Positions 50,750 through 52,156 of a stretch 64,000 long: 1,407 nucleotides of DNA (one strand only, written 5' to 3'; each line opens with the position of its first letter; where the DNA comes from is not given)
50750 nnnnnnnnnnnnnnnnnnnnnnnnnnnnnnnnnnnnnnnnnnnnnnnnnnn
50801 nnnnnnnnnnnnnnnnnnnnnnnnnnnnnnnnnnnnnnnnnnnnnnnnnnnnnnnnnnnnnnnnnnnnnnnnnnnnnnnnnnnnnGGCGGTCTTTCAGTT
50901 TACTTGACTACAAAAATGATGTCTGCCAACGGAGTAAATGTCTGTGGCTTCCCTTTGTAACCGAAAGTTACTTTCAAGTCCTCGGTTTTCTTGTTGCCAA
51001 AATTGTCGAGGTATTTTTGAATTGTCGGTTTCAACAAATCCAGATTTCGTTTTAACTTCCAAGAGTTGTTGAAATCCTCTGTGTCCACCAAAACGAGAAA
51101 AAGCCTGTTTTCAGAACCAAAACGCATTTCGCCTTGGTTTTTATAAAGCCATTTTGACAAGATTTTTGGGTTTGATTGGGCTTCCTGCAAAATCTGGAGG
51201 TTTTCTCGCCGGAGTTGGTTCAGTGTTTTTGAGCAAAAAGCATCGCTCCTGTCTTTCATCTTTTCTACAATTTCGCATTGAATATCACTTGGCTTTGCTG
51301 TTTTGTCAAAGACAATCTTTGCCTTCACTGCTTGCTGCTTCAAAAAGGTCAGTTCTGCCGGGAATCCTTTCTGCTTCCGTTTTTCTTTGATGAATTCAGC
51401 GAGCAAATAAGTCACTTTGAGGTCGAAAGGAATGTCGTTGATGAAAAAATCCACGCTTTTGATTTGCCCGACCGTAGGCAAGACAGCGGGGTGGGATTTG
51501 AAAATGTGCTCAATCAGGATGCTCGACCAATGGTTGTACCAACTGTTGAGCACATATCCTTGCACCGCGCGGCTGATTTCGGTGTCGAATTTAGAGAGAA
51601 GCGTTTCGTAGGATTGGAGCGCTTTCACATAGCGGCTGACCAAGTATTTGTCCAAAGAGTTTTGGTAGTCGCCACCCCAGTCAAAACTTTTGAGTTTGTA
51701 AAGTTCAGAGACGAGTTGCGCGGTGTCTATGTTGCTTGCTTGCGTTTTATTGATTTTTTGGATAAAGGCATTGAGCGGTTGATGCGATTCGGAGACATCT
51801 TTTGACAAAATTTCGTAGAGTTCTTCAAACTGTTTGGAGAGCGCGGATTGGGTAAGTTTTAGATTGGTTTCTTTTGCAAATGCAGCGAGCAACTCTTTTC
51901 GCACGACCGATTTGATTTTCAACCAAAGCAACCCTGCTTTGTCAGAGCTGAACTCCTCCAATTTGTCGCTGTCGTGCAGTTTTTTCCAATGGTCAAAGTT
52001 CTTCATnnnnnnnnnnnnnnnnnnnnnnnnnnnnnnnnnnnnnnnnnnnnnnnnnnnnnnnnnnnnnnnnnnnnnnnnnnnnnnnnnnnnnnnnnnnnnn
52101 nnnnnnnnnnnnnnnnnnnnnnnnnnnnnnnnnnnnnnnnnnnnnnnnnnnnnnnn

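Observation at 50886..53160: Sharply low-GC 2.3-kb islet: D12-class m6A methyltransferase plus an unrecognised PD-(D/E)XK-like partner (candidate uncharacterised Type II R-M)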

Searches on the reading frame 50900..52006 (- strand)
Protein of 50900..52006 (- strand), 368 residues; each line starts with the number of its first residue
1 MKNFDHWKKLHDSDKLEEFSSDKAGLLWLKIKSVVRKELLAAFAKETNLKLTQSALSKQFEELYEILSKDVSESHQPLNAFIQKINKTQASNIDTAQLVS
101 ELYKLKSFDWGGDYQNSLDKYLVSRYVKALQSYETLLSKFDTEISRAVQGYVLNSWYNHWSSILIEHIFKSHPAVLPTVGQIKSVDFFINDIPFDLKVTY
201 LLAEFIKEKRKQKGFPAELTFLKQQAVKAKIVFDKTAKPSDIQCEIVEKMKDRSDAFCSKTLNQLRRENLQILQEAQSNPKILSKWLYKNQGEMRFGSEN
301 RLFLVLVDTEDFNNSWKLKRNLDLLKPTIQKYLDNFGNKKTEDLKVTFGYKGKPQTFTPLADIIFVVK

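Call 3: search_protein_families(library=pfam, proteins=[window:50900-52006:-], max_evalue=0.1)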
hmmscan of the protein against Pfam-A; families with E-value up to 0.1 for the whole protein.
window:50900-52006:- (368 aa): 0 families

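Call 5: find_homologous_proteins(query=window:50900-52006:-)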
Query window:50900-52006:- (368 aa): 3475 proteins with E <= 0.001 among 7333 candidates; the best 120 are listed.
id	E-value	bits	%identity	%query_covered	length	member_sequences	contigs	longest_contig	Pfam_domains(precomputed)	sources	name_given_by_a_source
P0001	2.4e-239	811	100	100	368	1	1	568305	-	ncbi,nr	ncbi:MAG: hypothetical protein KF734_21275 [Saprospiraceae bacterium]|nr:hypothetical protein [Sapro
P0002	1.4e-210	716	89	100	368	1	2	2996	-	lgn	-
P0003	1.5e-208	710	88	100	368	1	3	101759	-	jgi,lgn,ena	-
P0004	7.0e-189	645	79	100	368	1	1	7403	-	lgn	-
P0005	3.4e-188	643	77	100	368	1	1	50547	-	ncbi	-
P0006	4.4e-185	633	77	100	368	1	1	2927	-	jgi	jgi:hypothetical protein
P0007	6.0e-184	629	76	100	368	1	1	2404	-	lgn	-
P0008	1.1e-179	615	76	100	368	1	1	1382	-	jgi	jgi:hypothetical protein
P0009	1.1e-178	612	76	100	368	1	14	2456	-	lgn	-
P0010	6.1e-178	609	76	100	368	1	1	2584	-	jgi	jgi:hypothetical protein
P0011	1.6e-177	608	75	100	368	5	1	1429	-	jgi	jgi:hypothetical protein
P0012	2.2e-177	607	75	100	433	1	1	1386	-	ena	-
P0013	1.4e-176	605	74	100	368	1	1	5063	-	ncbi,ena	-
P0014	9.9e-176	602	73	100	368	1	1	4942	-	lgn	-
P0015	7.6e-175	599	73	100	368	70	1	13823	-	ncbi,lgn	ncbi:MAG: hypothetical protein ACK4GN_13825 [Runella sp.]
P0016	9.2e-174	595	73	100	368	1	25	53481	-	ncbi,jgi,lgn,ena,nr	ncbi:MAG: hypothetical protein PWQ53_308 [Bacteroidota bacterium]|jgi:hypothetical protein|nr:hypoth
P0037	3.9e-172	590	73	100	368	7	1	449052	-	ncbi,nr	ncbi:MAG: hypothetical protein H6587_04430 [Flavobacteriales bacterium]|nr:hypothetical protein [Fla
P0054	7.5e-171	586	72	100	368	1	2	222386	-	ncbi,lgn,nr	ncbi:MAG: hypothetical protein IT232_04890 [Flavobacteriales bacterium]|nr:hypothetical protein [Fla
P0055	8.1e-171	586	71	100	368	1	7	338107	-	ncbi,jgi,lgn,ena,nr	ncbi:MAG: hypothetical protein A2W90_11555 [Bacteroidetes bacterium GWF2_42_66]|nr:MAG: hypothetical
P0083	1.8e-169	581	72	100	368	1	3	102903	-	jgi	jgi:hypothetical protein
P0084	2.1e-169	581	71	100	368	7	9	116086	-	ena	-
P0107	2.2e-168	578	71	100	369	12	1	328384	-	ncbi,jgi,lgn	jgi:hypothetical protein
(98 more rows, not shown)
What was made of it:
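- Members are 70% or more identical across different Bacteroidota orders (call 5). Unusually high conservation, 70% or more across orders (call 5).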

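Call 6: search_solved_structures(query=window:50900-52006:-, max_evalue=10)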
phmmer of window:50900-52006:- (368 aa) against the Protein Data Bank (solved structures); distinct sequences matched with E-value up to 10: 1.
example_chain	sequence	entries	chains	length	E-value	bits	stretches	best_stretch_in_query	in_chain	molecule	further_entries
6idn_A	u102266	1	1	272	0.12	14.6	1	152-200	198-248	ICChI, a glycosylated chitinase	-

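Call 8: find_encoding_contigs(protein=P0037, flank=8000, max_places=3)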
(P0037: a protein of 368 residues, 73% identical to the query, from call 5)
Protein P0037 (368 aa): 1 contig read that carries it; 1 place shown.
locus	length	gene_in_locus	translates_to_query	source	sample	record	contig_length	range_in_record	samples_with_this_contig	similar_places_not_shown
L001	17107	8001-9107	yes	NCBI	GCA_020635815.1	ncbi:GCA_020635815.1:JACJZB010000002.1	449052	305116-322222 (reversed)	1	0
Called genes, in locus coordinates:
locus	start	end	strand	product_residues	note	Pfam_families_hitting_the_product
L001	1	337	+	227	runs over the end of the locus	PF08220:HTH_DeoR (weak), PF08279:HTH_11, PF12840:HTH_20 (faint), PF19187:HTH_PafC (faint), PF13280:WYL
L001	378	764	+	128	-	-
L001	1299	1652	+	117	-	PF05973:Gp49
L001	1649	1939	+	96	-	PF12844:HTH_19 (weak), PF01381:HTH_3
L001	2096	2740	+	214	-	PF14082:SduA_C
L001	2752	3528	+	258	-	-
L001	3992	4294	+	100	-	PF13560:HTH_31, PF12844:HTH_19, PF01381:HTH_3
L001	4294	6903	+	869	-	PF02463:SMC_N (faint), PF13166:AAA_13, PF13476:AAA_23, PF13304:AAA_21 (faint)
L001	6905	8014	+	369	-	PF02086:MethyltransfD12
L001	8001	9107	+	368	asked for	-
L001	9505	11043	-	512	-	PF07676:PD40, PF00691:OmpA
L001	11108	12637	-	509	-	PF06739:SBBP (faint), PF18962:Por_Secre_tail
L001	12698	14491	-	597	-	-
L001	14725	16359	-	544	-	PF18962:Por_Secre_tail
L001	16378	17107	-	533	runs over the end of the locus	PF18962:Por_Secre_tail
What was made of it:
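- Shedu SduA_C and AAA_13 genes in L001 (call 8).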

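Call 9: find_encoding_contigs(protein=P0055, flank=8000, max_places=3)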
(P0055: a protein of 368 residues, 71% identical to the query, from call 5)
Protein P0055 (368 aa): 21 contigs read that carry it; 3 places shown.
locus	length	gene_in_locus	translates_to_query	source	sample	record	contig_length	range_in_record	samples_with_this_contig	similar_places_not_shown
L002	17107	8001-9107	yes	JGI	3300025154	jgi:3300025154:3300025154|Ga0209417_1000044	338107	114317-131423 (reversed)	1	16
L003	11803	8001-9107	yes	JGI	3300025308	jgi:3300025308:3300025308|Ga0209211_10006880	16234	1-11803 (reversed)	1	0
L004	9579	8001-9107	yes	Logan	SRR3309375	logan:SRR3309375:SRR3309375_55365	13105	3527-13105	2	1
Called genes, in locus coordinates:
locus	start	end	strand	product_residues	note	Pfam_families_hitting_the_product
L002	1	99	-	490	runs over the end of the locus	PF18940:DUF5687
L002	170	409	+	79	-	-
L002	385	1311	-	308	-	PF03631:Virul_fac_BrkB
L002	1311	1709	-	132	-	PF16022:DUF4783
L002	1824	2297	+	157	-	PF02590:SPOUT_MTase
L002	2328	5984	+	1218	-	PF00512:HisKA, PF02518:HATPase_c, PF14501:HATPase_c_5 (weak)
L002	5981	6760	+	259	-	PF00753:Lactamase_B, PF12706:Lactamase_B_2 (weak)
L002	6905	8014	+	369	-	PF02086:MethyltransfD12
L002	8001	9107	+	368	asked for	-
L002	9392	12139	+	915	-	PF00133:tRNA-synt_1, PF09334:tRNA-synt_1g (weak), PF13603:tRNA-synt_1_2 (weak), PF08264:Anticodon_1, PF10458:Val_tRNA-synt_C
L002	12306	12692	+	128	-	-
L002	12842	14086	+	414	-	PF02321:OEP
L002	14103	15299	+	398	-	PF25919:BSH_CusB (faint), PF25917:BSH_RND (faint), PF25973:BSH_CzcB (weak), PF25984:BSH_YknX (weak), PF25975:CzcB_C (weak)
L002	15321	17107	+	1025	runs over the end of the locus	PF00873:ACR_tran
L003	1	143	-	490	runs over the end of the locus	PF18940:DUF5687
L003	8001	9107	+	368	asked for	-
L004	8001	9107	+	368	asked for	-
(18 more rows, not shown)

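Call 10: search_protein_families(library=ncbifam, proteins=[window:50900-52006:-], max_evalue=1)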
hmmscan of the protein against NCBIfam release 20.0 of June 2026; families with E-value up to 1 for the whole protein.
window:50900-52006:- (368 aa): 1 family
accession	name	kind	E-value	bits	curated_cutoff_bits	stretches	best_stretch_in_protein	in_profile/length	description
NF049919.1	DesA_ISL3_tail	domain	0.27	11.7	30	1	259-322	14-78/122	DesA/ISL3 alpha bundle tail domain-containing protein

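Call 11: search_protein_families(library=padloc, proteins=[window:50900-52006:-], max_evalue=1)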
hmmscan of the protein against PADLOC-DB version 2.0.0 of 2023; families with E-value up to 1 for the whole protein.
window:50900-52006:- (368 aa): 0 families
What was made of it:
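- No match to any known restriction-enzyme model (calls 3, 10, 11).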

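Call 21: find_encoding_contigs(protein=P0003, flank=8000, max_places=3)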
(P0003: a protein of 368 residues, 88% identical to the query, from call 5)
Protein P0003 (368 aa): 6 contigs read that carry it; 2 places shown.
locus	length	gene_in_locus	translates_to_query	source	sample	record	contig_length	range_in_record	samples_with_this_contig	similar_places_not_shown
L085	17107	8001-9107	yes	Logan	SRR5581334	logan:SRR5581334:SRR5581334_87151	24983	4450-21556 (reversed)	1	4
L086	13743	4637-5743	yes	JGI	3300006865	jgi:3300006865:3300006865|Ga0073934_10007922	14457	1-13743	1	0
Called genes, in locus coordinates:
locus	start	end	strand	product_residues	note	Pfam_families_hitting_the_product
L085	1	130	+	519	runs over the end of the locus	PF09084:NMT1, PF12974:Phosphonate-bd (weak), PF13379:NMT1_2, PF00691:OmpA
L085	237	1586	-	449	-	PF01408:GFO_IDH_MocA, PF02894:GFO_IDH_MocA_C (weak), PF19051:GFO_IDH_MocA_C2, PF22725:GFO_IDH_MocA_C3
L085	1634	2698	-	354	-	PF01734:Patatin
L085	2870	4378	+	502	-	PF00512:HisKA, PF02518:HATPase_c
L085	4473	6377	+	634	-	PF02494:HYR (faint)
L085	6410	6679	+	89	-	-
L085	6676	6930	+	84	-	PF01844:HNH (weak)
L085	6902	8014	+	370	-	PF02086:MethyltransfD12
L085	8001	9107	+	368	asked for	-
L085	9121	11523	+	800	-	PF02559:CarD_TRCF_RID, PF00270:DEAD, PF04851:ResIII (weak), PF22590:Cas3-like_C_2 (faint), PF00271:Helicase_C, PF03461:TRCF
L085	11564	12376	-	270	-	PF08867:FRG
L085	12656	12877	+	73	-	-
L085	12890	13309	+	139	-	PF13470:PIN_3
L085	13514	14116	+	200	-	PF01832:Glucosaminidase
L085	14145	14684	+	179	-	PF12867:DinB_2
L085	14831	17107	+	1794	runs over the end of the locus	PF13574:Reprolysin_2, PF13583:Reprolysin_4, PF13688:Reprolysin_5, PF13582:Reprolysin_3, PF01483:P_proprotein, PF16184:Cadherin_3, PF13573:SprB (weak), PF13573:SprB, +5 more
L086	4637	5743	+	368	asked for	-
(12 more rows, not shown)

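Call 22: find_encoding_contigs(protein=P0005, flank=8000, max_places=3)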
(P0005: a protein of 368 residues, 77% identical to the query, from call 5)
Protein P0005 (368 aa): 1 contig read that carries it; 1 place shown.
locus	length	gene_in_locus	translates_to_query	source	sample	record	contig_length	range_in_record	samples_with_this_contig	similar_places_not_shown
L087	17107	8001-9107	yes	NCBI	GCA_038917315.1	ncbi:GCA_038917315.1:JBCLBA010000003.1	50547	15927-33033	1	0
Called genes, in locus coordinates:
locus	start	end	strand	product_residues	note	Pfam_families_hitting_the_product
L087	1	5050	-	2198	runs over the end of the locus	PF02494:HYR (faint)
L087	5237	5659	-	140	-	-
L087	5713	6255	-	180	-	-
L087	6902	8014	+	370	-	PF02086:MethyltransfD12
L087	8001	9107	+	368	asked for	-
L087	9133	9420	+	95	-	-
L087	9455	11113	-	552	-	PF18962:Por_Secre_tail (weak)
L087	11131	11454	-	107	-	-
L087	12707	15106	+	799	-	PF02559:CarD_TRCF_RID, PF00270:DEAD, PF04851:ResIII (weak), PF22590:Cas3-like_C_2 (faint), PF00271:Helicase_C, PF03461:TRCF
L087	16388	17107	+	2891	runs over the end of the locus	PF02494:HYR, PF00963:Cohesin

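Call 23: search_protein_representatives(protein=window:50900-52006:-)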
Query: 368 residues. Proteins with E-value up to 0.001 (for the whole library): 510; up to 1e-10: 267; up to 1e-30: 79. The best 150 are listed.
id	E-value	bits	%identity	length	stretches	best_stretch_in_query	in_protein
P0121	2.6e-138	477.2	59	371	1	3-368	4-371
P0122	1.7e-125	435.0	55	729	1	4-368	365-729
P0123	2.3e-107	375.4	73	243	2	1-187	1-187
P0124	1.9e-98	346.1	45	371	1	2-367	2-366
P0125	5.0e-87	308.5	44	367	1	1-368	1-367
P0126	7.4e-86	304.7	60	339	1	2-241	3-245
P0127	3.8e-84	299.1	53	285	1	1-274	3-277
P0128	2.4e-82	293.2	46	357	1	3-366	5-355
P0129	3.2e-80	286.2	49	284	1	94-367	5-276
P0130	4.0e-80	285.9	43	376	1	15-368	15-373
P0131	8.4e-80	284.8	42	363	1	1-368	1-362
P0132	1.7e-78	280.5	43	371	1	5-366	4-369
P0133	4.0e-78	279.3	41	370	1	1-368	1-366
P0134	1.5e-75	270.8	41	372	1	1-368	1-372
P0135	2.8e-75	269.9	40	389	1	4-368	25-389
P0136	5.3e-75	269.0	40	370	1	3-368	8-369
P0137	4.8e-73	262.6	37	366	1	7-367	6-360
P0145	2.4e-63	230.6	37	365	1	1-368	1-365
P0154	1.9e-58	214.6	33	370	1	5-366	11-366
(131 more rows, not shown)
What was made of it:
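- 50900..52006 (-): R gene: 368-aa putative PD-(D/E)XK restriction endonuclease of an undescribed family. Candidate catalytic residues are E166 (51509-51511), D186 (51449-51451), D195 (51422-51424) and K197 (51416-51418). Family size: 3,475 clusters at 90% identity and 510 representatives at 50% (calls 5, 23).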

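Call 26: search_solved_structures(query=A3, max_evalue=10, show_alignments=2)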
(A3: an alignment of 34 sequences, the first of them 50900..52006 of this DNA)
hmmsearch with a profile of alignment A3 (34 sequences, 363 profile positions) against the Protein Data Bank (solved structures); distinct sequences matched with E-value up to 10: 1.
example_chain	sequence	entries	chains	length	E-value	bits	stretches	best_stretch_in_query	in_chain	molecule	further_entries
2j5u_A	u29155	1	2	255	0.62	12.6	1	192-238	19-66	MREC PROTEIN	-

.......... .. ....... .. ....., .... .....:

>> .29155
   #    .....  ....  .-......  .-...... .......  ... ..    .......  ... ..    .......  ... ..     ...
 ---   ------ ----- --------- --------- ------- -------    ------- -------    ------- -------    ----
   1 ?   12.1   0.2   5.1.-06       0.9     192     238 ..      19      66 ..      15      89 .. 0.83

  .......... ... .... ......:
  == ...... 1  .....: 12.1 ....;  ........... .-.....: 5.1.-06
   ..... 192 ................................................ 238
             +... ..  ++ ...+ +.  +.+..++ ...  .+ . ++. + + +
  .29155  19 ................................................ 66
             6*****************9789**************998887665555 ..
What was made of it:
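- On PD-(D/E)XK nuclease superfamily: The PDB profile search found nothing (call 26).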

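Call 27: search_dna_similar(query=window:50900-52006:-, collection=plasmids, mode=protein, max_evalue=0.001)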
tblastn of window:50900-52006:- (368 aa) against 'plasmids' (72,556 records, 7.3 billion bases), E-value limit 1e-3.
No match.

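Call 28: search_dna_similar(query=window:50900-52006:-, collection=phages, mode=protein, max_evalue=0.001)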
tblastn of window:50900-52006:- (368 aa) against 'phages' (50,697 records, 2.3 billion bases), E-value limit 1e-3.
No match.
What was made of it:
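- Tried and rejected: tblastn against plasmid and phage collections (calls 27, 28).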

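Call 32: predict_structure(alignment_id=A3)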
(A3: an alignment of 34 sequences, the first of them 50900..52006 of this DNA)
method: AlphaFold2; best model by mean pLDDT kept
length: 368 residues; sequences in the alignment: 34
mean_pLDDT: 93.2   pTM: 0.89
mean pLDDT of the five models: 93.2, 92.9, 92.4, 92.3, 91.7
residues with pLDDT >= 90: 299; 70-90: 62; 50-70: 7; < 50: 0
segments of 3 or more residues with pLDDT < 50: none
pLDDT, mean of each block of 10 residues (from residue 1): 90 86 95 97 97 97 97 96 96 94 89 70 90 94 89 93 97 96 95 96 94 95 97 92 94 94 95 97 95 83 97 94 98 93 91 90 98
secondary structure, 60 per line:
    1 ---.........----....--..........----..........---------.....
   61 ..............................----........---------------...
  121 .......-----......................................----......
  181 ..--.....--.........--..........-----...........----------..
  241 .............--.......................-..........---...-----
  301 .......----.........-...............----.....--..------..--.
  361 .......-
elements in order: H4-12 H17-20 H23-32 H37-46 H56-90 H95-102 H118-127 H133-170 E175-182 E185-189 E192-200 H203-212 H218-228 H239-253 H256-278 H280-289 E301-307 H312-320 H322-336 H341-344 E360-367
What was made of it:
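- Closest known: Type II R-M systems with an alpha-class. Different: The protein is about 120 residues longer, with an N-terminal helical domain and a roughly 90-residue helical insertion between the core strands (call 32).
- A large N-terminal helical part of about 130 residues with unknown role (call 32).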

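Call 36: fold_search(model_id=the predicted structure, library=pdb)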
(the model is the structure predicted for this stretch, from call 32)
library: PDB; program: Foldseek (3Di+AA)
matches with E <= 10: 88; with E <= 0.001: 0
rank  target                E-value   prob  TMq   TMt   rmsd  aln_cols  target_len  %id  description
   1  5c22_A                9.6e-01  0.08  0.11  0.14  20.0       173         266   13  Crystal structure of Zn-bound HlyD from E. coli (released 2016-02-17)
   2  3obv_G                1.5e+00  0.02  0.10  0.10  30.4       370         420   14  Autoinhibited Formin mDia1 Structure (released 2010-11-24)
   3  7rra_A                1.6e+00  0.04  0.14  0.10  22.9       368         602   10  Cryo-EM Structure of Nanodisc reconstituted ABCD1 in inward open conformation (released 2022-01-19)
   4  3hr0_A                1.7e+00  0.04  0.09  0.11  18.5       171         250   10  Crystal structure of Homo sapiens Conserved Oligomeric Golgi subunit 4 (released 2009-07-21)
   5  3pja_C                1.7e+00  0.02  0.08  0.12  21.1       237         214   12  Crystal structure of human C3PO complex (released 2011-05-11)
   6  6a30_A                1.8e+00  0.02  0.09  0.06  23.0       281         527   12  Crystal Structure of Munc13-1 MUN Domain and Synaptobrevin-2 Juxtamembrane Linker Region (released 2019-01-30)
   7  5c21_A                2.2e+00  0.06  0.11  0.13  20.6       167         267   14  Crystal structure of native HlyD from E. coli (released 2016-02-17)
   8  5odw_C                2.3e+00  0.08  0.12  0.18  14.8       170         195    9  Structure of the FpvAI-pyocin S2 complex (released 2017-11-08)
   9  9kp1_B                2.3e+00  0.02  0.09  0.10  22.1       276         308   10  Heterodimer of heptaprenyl diphosphate synthase from B. subtilis (released 2025-11-26)
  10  9a6c_A                2.3e+00  0.01  0.08  0.06  30.8       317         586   16  Integrative model of YYDD-YYDB by crosslinking MS and deep learning (released 2024-09-18)
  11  3hr0_B                2.5e+00  0.03  0.10  0.13  18.1       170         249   10  Crystal structure of Homo sapiens Conserved Oligomeric Golgi subunit 4 (released 2009-07-21)
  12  9gdo_F                2.7e+00  0.03  0.13  0.11  24.3       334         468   12  Cryo-EM structure of Vibrio cholerae RNA polymerase holoenzyme bound to an ompU promoter DNA fragment (released 2025-12-17)
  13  8rez_A                2.7e+00  0.03  0.12  0.09  22.1       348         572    9  BmrA E504-apo (released 2025-01-01)
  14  1v9d_A                2.8e+00  0.06  0.12  0.14  16.1       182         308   16  Crystal structure of the core FH2 domain of mouse mDia1 (released 2004-03-09)
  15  3obv_E                3.0e+00  0.02  0.10  0.10  30.4       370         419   14  Autoinhibited Formin mDia1 Structure (released 2010-11-24)
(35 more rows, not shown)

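Call 40: search_protein_families(library=pfam, alignment_id=A3, max_evalue=5)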
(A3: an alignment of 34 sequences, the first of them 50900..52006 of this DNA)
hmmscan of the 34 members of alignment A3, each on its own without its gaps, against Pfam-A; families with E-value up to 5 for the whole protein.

A. member 1, window:50900-52006:- (368 aa): 3 families
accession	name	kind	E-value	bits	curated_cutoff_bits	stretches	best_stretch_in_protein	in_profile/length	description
PF14361.12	RsbRD_N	-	0.14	13.3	24.3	1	39-106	20-96/104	RsbT co-antagonist protein rsbRD N-terminal domain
PF12307.13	DUF3631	-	0.2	12.2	24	1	84-161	106-180/182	Protein of unknown function (DUF3631)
PF07319.16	DnaI_N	-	0.97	10.5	24.1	1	32-69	26-63/94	Primosomal protein DnaI N-terminus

B. families by the number of members that match (of 34 scanned): 49 families (the first 25 are shown)
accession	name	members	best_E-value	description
PF17334.7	CsgA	2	0.015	Minor curli fiber component A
PF25223.1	DUF7841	1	3.4e-05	Domain of unknown function (DUF7841)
PF24670.1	DUF7653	1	0.00019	Domain of unknown function (DUF7653)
PF02589.21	LUD_dom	1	0.00083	LUD domain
PF10982.13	DUF2789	1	0.0012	Protein of unknown function (DUF2789)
PF02239.22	Cytochrom_D1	1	0.0016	Cytochrome D1 heme domain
PF17111.11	PigL_N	1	0.0038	Pigment biosynthesis cluster protein PigL N-terminal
PF24869.1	DUF7734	1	0.0064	Domain of unknown function (DUF7734)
PF17354.8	DUF5382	1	0.02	Family of unknown function (DUF5382) central domain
PF01242.24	PTPS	1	0.026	6-pyruvoyl tetrahydropterin synthase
PF06041.17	DUF924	1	0.026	Bacterial protein of unknown function (DUF924)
PF12729.13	4HB_MCP_1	1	0.028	Four helix bundle sensory module for signal transduction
PF10957.13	Spore_Cse60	1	0.029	Sporulation protein Cse60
PF00585.24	Thr_dehydrat_C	1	0.03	C-terminal regulatory domain of Threonine dehydratase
PF02170.28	PAZ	1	0.031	PAZ domain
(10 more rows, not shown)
